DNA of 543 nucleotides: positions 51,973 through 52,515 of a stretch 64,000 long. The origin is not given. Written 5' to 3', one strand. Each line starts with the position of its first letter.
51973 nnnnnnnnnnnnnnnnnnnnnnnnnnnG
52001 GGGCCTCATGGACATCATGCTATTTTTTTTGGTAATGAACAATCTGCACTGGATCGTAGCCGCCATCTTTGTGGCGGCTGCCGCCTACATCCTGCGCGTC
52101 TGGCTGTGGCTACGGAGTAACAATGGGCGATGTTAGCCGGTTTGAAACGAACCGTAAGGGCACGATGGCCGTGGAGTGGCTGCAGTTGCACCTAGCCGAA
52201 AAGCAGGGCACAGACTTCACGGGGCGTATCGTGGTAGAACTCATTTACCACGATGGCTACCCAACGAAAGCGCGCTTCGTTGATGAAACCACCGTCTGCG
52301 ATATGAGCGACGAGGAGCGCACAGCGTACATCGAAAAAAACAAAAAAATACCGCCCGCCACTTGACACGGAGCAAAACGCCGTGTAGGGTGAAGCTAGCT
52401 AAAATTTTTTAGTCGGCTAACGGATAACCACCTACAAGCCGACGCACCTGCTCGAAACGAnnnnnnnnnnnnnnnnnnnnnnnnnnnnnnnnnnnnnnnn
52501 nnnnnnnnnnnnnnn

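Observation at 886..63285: Genome-wide palindromic operator network (39 copies of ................)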

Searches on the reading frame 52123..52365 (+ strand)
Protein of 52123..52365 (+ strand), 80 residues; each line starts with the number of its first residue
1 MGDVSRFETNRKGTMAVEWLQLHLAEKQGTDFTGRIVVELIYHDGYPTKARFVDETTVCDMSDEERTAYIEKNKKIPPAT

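Call 103: search_protein_families(library=pfam, proteins=[window:52123-52365:+], max_evalue=0.05)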
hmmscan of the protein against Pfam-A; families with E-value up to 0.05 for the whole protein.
window:52123-52365:+ (80 aa): 0 families

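Call 106: predict_structure(alignment_id=A5)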
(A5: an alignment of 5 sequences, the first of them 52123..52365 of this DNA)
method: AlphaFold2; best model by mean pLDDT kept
length: 80 residues; sequences in the alignment: 5
mean_pLDDT: 64.6   pTM: 0.39
mean pLDDT of the five models: 64.6, 63.6, 61.0, 60.9, 60.6
residues with pLDDT >= 90: 0; 70-90: 24; 50-70: 51; < 50: 5
segments of 3 or more residues with pLDDT < 50: 76-80
pLDDT, mean of each block of 10 residues (from residue 1): 57 68 65 67 71 69 70 50
secondary structure, 60 per line:
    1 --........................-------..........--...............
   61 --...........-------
elements in order: H3-26 E34-43 E46-57 H63-73
